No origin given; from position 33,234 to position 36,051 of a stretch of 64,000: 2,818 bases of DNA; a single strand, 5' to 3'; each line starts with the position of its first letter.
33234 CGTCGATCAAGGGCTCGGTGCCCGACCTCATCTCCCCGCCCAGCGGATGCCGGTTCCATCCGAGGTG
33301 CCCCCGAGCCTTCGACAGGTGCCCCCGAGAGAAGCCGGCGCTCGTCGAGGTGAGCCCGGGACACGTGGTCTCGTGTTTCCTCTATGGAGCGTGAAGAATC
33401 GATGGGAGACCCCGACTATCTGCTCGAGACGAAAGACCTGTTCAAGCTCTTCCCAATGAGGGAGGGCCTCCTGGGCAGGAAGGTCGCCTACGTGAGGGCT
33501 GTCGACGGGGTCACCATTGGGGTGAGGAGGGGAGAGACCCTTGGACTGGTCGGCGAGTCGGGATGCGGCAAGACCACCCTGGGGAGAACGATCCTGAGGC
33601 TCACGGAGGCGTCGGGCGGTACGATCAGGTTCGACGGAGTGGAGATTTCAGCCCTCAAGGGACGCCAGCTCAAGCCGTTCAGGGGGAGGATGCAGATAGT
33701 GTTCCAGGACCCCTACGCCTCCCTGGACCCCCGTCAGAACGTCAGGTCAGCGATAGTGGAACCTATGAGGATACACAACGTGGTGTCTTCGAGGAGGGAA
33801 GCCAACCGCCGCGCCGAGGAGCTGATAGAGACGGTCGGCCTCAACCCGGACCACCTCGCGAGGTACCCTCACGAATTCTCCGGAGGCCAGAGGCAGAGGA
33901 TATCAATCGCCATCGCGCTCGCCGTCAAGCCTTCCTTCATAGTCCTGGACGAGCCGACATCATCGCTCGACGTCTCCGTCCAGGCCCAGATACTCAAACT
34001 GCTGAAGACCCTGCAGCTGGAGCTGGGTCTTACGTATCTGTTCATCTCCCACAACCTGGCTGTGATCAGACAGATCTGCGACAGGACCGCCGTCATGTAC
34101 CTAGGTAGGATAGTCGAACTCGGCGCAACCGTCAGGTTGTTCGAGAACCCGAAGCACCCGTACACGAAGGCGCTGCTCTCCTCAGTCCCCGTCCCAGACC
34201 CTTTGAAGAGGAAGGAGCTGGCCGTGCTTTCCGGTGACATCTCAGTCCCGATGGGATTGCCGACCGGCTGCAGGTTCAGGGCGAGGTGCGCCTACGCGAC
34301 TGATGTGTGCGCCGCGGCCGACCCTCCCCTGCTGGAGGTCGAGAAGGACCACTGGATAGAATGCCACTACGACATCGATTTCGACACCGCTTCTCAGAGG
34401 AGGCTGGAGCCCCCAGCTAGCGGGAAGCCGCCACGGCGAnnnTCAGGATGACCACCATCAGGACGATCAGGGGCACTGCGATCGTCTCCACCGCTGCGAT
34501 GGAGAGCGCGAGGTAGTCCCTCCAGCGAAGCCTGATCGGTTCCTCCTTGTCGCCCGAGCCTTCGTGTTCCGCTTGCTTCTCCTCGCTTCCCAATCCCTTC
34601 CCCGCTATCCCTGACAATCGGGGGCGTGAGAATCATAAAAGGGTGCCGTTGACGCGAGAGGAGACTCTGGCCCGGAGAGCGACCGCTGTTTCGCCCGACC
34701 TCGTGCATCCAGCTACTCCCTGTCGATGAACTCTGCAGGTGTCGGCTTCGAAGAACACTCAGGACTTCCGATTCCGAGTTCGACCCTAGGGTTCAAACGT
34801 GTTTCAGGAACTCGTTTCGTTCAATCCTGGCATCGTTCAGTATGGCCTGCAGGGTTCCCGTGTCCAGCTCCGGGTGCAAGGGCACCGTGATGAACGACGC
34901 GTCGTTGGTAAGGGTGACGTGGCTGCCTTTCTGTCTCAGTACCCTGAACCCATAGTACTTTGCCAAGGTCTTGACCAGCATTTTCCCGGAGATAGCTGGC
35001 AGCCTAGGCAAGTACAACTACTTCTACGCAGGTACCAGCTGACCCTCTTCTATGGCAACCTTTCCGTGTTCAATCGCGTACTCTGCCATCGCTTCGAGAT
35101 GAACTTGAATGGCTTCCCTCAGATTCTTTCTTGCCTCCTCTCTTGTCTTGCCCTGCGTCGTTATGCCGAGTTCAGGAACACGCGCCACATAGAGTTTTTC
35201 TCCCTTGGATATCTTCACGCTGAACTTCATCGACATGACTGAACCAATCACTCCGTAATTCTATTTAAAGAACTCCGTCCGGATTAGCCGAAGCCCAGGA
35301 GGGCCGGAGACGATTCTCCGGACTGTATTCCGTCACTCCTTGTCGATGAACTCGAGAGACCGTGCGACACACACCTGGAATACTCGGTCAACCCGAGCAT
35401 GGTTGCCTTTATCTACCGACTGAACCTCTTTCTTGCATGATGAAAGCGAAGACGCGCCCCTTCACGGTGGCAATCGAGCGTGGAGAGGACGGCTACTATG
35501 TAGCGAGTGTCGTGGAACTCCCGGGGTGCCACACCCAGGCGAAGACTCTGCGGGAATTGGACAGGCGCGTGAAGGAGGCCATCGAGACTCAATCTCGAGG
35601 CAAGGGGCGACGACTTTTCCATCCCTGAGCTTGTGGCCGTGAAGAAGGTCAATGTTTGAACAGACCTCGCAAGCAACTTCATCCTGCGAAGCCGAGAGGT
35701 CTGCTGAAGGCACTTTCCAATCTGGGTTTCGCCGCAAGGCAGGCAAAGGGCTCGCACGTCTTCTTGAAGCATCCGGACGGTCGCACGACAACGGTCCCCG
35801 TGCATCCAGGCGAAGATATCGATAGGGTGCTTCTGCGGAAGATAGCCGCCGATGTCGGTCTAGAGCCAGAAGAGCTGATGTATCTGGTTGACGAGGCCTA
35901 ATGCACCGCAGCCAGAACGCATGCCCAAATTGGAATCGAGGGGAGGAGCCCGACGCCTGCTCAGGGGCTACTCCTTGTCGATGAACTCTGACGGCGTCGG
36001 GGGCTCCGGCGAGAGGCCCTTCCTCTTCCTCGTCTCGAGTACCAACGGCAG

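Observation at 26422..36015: Six direct copies of the aEF-2 gene terminus delimit a 9.5-kb cassette array (toxin-antitoxin modules plus an Opp transporter), with no recombinase in sight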

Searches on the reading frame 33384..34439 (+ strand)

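Call 64: search_protein_families(library=pfam, proteins=[window:33384-34439:+], max_evalue=0.001)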
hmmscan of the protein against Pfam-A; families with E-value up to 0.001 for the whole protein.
window:33384-34439:+ (352 aa): 5 families
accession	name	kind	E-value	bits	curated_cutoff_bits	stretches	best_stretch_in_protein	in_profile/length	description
PF00005.33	ABC_tran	-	1.1e-32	113.9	25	1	41-193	2-137/137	ABC transporter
PF08352.17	oligo_HPY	-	4.1e-19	69.2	27.1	1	244-309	1-65/65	Oligopeptide/dipeptide transporter, C-terminal region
PF13304.12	AAA_21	-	4.1e-07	30.8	27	1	137-228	220-303/304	AAA domain, putative AbiEii toxin, Type IV TA system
PF02463.25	SMC_N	-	1.1e-06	28.7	40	1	54-230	28-204/220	RecF/RecN/SMC N terminal domain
PF13191.12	AAA_16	-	0.00035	21.5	32.6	1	48-151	20-124/167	AAA ATPase domain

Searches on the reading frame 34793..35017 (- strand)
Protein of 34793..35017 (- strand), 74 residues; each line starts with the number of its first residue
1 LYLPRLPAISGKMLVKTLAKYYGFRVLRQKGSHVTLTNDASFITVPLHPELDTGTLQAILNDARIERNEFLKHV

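Call 13: search_protein_families(library=pfam, proteins=[window:34793-35017:-], max_evalue=0.01)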
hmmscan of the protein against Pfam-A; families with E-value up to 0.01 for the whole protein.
window:34793-35017:- (74 aa): 1 family
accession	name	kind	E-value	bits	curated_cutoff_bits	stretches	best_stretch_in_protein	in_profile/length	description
PF07927.17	HicA_toxin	-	2.1e-13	50.6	27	1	12-65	2-58/58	HicA toxin of bacterial toxin-antitoxin,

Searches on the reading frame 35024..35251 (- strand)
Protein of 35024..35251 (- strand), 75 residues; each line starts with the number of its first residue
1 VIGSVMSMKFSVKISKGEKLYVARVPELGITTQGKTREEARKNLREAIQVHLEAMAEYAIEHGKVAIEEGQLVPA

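Call 13: search_protein_families(library=pfam, proteins=[window:35024-35251:-], max_evalue=0.01)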
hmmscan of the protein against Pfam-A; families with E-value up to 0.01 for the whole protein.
window:35024-35251:- (75 aa): 4 families
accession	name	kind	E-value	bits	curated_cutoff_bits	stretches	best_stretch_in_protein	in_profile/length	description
PF21748.3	UPF0150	-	1.3e-06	28.7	27.3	1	13-51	13-52/64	UPF0150-like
PF24113.1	DUF7387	-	5.3e-06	27.1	27.9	1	16-54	19-57/85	Family of unknown function (DUF7387)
PF15919.11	HicB_lk_antitox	-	7.2e-05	23.4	27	1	13-59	4-52/123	HicB_like antitoxin of bacterial toxin-antitoxin system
PF12910.14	PHD_like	-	0.0064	17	27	1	7-48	55-96/141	Antitoxin of toxin-antitoxin, RelE / RelB, TA system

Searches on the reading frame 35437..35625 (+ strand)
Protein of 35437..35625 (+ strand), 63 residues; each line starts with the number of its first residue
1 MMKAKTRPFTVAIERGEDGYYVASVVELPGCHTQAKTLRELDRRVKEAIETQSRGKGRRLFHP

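Call 64: search_protein_families(library=pfam, proteins=[window:35437-35625:+], max_evalue=0.001)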
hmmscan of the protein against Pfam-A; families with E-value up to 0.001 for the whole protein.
window:35437-35625:+ (63 aa): 2 families
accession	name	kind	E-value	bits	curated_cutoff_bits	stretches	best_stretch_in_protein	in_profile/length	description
PF15919.11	HicB_lk_antitox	-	2.7e-05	24.7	27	1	9-52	1-44/123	HicB_like antitoxin of bacterial toxin-antitoxin system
PF21748.3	UPF0150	-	0.00012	22.4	27.3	1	16-50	15-50/64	UPF0150-like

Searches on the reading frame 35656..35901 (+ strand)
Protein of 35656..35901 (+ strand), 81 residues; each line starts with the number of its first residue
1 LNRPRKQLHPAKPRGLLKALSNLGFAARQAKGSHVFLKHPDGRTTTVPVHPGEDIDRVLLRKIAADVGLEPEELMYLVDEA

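Call 13: search_protein_families(library=pfam, proteins=[window:35656-35901:+], max_evalue=0.01)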
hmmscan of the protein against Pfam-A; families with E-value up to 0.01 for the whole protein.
window:35656-35901:+ (81 aa): 1 family
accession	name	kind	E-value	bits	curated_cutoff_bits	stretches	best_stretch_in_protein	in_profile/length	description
PF07927.17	HicA_toxin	-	3.4e-17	62.7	27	1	16-69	4-58/58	HicA toxin of bacterial toxin-antitoxin,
